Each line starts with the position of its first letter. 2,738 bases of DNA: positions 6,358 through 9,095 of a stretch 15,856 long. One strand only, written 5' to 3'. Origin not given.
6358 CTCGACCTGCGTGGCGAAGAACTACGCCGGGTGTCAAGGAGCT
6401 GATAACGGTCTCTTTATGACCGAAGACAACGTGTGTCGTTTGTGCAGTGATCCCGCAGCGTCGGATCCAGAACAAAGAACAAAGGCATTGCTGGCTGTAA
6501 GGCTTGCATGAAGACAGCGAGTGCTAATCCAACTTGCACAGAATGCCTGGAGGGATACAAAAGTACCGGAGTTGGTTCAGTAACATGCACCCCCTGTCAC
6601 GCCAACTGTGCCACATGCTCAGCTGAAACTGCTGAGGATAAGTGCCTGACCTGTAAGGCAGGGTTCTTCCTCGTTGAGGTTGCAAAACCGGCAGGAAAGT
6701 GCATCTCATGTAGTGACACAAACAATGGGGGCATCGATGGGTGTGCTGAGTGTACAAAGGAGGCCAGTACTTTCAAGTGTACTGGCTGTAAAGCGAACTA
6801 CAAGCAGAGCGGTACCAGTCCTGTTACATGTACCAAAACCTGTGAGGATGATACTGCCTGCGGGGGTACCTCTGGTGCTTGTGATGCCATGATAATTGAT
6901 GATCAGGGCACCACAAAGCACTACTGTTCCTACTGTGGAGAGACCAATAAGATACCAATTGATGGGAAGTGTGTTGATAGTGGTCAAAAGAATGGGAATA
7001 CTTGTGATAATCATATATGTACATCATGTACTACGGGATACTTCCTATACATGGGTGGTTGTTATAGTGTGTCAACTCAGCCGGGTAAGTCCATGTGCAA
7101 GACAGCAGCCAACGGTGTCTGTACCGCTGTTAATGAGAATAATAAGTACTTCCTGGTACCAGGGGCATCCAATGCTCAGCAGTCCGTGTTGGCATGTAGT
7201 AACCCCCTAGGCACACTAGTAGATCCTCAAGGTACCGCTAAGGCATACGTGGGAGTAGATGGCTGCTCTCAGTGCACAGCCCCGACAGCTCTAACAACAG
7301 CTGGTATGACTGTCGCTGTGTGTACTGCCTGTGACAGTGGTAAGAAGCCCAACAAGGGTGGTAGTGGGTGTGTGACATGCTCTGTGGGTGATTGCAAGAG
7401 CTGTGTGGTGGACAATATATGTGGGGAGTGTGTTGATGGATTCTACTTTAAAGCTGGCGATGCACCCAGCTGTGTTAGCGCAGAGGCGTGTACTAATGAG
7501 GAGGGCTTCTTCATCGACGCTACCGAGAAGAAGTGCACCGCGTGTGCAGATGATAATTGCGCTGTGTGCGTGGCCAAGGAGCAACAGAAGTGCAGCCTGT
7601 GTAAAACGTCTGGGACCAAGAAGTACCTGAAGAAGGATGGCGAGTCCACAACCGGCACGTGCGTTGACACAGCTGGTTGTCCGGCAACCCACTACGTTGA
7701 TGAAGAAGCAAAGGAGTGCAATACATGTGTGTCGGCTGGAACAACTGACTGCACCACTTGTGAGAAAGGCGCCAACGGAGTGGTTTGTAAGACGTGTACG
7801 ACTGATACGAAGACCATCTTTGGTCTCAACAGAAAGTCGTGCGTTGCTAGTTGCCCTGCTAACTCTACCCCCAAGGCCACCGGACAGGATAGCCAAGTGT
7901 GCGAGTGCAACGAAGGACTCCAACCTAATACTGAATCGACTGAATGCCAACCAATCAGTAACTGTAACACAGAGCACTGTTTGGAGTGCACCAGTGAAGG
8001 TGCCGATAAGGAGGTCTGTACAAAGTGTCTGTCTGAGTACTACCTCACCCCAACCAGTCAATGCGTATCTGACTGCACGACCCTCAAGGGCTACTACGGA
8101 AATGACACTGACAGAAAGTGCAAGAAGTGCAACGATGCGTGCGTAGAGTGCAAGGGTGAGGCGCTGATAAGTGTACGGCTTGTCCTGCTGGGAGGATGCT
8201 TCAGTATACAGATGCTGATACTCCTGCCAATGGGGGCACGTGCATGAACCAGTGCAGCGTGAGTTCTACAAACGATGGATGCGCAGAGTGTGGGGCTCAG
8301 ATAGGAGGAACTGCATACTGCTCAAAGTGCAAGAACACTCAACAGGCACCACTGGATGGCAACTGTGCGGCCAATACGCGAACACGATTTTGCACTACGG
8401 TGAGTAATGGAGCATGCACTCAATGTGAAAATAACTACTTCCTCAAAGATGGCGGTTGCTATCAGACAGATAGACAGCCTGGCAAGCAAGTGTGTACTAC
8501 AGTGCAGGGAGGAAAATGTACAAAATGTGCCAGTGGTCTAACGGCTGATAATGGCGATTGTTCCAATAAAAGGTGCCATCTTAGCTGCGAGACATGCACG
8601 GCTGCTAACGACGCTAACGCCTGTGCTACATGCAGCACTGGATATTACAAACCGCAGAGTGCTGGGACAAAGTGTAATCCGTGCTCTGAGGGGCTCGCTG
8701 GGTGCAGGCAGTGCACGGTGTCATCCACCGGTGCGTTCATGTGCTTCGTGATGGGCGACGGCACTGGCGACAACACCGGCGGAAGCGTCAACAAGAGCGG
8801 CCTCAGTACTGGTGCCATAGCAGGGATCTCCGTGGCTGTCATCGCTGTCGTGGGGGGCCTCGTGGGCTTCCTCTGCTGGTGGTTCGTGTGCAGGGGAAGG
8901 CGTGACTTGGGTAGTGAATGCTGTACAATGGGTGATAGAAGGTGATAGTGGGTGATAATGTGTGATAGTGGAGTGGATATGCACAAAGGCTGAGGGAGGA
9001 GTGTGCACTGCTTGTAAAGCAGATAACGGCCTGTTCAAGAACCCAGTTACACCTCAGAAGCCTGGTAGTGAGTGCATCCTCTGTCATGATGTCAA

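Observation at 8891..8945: The same 1-nt G-run deletion destroys the invariant CRGKA tail in two separate units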

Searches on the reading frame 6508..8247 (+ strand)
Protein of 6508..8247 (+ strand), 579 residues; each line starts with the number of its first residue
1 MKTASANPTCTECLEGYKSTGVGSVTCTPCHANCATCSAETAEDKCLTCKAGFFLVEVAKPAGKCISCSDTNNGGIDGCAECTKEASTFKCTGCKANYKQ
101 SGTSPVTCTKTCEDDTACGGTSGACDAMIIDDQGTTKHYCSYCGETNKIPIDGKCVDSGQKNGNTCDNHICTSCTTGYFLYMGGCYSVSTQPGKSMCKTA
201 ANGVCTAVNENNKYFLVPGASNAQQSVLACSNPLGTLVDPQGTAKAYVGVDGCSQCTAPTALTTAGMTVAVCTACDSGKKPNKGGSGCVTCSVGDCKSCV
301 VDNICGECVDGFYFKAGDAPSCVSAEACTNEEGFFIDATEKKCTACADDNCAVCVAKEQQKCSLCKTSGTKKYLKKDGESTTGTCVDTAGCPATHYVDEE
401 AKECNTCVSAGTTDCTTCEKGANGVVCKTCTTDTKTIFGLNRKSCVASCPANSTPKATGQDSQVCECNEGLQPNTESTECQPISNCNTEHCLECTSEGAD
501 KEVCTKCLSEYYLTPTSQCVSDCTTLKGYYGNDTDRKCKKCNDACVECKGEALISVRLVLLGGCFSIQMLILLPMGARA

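Call 19: find_encoding_contigs(protein=window:6508-8247:+, flank=10000, max_places=6)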
Protein window:6508-8247:+ (579 aa): no gene with exactly this product is on record in the collection.

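Call 48: search_protein_families(library=pfam, proteins=[window:6508-8244:+])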
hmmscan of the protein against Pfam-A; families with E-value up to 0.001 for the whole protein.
window:6508-8244:+ (579 aa): 1 family
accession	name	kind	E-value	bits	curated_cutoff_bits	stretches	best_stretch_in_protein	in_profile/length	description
PF03302.18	VSP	-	2.7e-22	79.7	31.4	3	466-552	3-91/397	Giardia variant-specific surface protein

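Call 56: list_cluster_members(proteins=[P0001, P0059, window:6508-8244:+, window:8196-8942:+, window:11025-13943:+, window:2048-3892:+])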
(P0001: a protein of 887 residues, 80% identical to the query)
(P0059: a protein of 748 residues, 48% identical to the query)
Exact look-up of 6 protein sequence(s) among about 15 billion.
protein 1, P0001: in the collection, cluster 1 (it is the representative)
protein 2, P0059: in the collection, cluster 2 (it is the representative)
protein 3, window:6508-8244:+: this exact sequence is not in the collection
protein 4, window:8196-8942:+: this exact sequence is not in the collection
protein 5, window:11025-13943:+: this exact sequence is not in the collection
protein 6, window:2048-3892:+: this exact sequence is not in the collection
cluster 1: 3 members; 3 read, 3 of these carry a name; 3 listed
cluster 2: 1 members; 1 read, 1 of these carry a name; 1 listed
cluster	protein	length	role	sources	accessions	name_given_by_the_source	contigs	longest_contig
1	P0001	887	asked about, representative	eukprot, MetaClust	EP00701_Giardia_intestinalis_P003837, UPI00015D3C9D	XP_001707661.1 VSP [Giardia lamblia ATCC 50803] | status=active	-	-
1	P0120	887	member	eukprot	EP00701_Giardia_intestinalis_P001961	XP_001705785.1 VSP [Giardia lamblia ATCC 50803]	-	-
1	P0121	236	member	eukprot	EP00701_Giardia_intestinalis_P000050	XP_001703874.1 VSP [Giardia lamblia ATCC 50803]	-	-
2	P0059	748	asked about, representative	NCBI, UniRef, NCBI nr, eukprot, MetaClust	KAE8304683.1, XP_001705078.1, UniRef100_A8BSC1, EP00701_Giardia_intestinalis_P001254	VSP [Giardia duodenalis] | VSP n=1 Tax=Giardia intestinalis (strain ATCC 50803 / WB clone C6) TaxID=184922 ... | VSP [Giardia intestinalis]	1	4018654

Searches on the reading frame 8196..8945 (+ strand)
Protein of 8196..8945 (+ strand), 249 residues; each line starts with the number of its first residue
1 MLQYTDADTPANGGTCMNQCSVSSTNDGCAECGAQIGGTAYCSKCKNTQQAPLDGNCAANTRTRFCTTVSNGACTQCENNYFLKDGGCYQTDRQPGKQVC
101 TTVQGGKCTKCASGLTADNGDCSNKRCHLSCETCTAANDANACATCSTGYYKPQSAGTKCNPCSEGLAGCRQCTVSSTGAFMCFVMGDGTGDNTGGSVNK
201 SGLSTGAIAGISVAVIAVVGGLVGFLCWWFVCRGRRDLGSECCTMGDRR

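Call 18: find_encoding_contigs(protein=window:8196-8945:+, flank=10000, max_places=6)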
Protein window:8196-8945:+ (249 aa): no gene with exactly this product is on record in the collection.

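Call 48: search_protein_families(library=pfam, proteins=[window:8196-8942:+])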
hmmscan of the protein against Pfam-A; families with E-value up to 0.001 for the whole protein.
window:8196-8942:+ (249 aa): 1 family
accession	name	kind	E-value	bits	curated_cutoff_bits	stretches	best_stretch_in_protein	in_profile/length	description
PF03302.18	VSP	-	1.8e-55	188.9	31.4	2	106-235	270-396/397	Giardia variant-specific surface protein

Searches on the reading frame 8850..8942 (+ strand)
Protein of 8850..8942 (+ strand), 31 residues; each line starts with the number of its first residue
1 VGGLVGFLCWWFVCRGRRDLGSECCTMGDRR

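Call 44: search_protein_representatives(protein=window:8850-8942:+)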
Query: 31 residues. Proteins with E-value up to 0.001 (for the whole library): 0; up to 1e-10: 0; up to 1e-30: 0. The best 0 are listed.
